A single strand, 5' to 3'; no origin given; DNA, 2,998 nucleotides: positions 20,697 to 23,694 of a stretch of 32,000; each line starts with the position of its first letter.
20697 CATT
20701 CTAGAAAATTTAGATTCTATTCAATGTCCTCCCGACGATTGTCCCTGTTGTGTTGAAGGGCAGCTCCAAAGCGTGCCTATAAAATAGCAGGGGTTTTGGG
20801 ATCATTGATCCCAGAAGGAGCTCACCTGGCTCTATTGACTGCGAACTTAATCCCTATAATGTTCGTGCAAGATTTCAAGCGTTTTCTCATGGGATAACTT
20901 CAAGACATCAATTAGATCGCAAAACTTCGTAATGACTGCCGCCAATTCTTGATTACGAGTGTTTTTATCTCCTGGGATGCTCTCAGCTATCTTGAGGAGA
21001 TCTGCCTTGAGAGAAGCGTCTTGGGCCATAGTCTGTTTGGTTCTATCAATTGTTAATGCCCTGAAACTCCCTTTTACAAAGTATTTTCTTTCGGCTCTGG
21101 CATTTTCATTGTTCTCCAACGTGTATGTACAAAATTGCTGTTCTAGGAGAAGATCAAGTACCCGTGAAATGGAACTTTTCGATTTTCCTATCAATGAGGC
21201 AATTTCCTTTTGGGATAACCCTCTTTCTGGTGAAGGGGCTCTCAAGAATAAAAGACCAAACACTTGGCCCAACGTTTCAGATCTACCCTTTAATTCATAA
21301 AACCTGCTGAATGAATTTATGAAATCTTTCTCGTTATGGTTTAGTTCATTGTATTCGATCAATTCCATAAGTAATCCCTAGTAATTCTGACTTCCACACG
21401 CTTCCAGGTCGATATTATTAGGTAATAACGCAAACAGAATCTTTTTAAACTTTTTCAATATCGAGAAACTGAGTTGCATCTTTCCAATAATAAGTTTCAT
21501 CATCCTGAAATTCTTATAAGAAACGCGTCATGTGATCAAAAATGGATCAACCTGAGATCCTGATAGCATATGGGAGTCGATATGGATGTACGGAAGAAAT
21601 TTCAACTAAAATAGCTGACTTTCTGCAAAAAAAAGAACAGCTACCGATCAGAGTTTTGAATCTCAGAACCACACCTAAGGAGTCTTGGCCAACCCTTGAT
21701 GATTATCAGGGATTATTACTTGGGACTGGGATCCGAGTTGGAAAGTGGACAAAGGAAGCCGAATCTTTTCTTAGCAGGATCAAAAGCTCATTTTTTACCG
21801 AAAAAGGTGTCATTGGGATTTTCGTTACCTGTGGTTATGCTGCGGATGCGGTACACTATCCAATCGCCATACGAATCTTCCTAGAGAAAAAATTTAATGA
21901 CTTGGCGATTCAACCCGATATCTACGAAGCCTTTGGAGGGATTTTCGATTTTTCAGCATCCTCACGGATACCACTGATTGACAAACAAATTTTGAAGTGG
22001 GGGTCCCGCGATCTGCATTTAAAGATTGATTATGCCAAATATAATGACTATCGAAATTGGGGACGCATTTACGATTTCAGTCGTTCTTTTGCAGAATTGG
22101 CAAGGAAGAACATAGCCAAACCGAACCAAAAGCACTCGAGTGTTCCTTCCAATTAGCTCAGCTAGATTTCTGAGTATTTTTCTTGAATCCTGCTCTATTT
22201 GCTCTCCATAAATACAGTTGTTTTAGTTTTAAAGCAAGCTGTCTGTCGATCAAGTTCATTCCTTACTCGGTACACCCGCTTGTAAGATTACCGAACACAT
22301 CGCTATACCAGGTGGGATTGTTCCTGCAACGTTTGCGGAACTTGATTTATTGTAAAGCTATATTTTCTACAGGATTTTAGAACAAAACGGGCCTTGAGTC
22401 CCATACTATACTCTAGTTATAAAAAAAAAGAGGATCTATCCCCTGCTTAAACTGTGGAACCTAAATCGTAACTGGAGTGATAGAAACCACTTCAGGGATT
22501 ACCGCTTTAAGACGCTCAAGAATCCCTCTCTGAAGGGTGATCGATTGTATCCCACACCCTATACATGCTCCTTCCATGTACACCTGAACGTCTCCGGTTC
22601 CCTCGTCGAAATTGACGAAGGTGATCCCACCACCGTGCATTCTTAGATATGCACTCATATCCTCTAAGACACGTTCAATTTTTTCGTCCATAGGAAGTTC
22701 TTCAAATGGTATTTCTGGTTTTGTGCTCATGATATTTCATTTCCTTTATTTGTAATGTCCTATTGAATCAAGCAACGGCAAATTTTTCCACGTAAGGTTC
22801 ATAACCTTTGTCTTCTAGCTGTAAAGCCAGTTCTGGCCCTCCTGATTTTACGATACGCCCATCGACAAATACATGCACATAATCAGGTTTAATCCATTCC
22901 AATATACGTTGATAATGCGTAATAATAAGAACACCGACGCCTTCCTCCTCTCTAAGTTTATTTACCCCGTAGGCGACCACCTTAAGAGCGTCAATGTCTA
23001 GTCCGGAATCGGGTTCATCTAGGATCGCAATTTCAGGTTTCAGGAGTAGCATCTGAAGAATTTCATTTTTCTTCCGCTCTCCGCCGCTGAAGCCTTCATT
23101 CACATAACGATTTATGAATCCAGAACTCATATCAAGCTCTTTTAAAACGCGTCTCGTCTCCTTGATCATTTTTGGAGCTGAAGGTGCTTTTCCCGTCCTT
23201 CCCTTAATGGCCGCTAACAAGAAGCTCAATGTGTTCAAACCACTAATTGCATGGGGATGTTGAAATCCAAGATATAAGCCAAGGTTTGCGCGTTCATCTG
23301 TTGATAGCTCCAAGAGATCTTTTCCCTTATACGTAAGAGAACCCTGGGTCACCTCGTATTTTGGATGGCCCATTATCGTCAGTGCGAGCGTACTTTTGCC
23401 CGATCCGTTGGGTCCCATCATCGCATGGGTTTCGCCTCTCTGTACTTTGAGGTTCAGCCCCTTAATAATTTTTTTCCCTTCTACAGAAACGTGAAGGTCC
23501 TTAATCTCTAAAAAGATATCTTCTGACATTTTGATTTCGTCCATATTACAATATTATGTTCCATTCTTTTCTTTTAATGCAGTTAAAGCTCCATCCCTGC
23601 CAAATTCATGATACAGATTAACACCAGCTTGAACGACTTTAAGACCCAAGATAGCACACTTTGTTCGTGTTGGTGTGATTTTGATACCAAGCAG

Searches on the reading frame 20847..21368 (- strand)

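Call 10: search_protein_families(library=pfam, proteins=[window:20847-21368:-], max_evalue=0.001)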
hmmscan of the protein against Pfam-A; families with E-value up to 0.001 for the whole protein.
window:20847-21368:- (173 aa): 4 families
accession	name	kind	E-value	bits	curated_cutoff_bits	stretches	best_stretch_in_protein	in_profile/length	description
PF12802.13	MarR_2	-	1.7e-05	25.3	27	1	35-77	6-47/61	MarR family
PF13936.12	HTH_38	-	5e-05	23.4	27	1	48-71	18-41/44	Helix-turn-helix domain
PF01381.28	HTH_3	-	0.00018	21.9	23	1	48-70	7-29/55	Helix-turn-helix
PF01047.28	MarR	-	0.00045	20.5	24.6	0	50-81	17-48/59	MarR family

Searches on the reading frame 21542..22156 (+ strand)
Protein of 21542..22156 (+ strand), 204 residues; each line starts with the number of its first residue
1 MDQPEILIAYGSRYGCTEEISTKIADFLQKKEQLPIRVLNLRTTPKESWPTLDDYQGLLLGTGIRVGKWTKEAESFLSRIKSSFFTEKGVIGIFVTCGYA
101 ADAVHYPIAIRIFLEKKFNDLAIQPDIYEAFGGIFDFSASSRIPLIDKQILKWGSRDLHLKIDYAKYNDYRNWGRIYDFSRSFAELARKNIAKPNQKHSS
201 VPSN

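Call 10: search_protein_families(library=pfam, proteins=[window:21542-22156:+], max_evalue=0.001)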
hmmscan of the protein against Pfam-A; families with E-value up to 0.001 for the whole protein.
window:21542-22156:+ (204 aa): 2 families
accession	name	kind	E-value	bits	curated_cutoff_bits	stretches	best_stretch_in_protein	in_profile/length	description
PF12724.12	Flavodoxin_5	-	6e-11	43.3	27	1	7-136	1-119/145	Flavodoxin domain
PF12641.12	Flavodoxin_3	-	0.0001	22.6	27.5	1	7-106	1-86/160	Flavodoxin domain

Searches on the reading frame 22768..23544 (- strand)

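Call 10: search_protein_families(library=pfam, proteins=[window:22768-23544:-], max_evalue=0.001)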
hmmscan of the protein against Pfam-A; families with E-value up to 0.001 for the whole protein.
window:22768-23544:- (258 aa): 3 families
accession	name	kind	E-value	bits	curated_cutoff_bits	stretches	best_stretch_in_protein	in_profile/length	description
PF00005.33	ABC_tran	-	2.1e-23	83.9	25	1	28-179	2-136/137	ABC transporter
PF13304.12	AAA_21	-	6e-05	23.7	27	0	167-210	256-298/304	AAA domain, putative AbiEii toxin, Type IV TA system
PF02463.25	SMC_N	-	9.2e-05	22.4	40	0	38-57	25-44/220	RecF/RecN/SMC N terminal domain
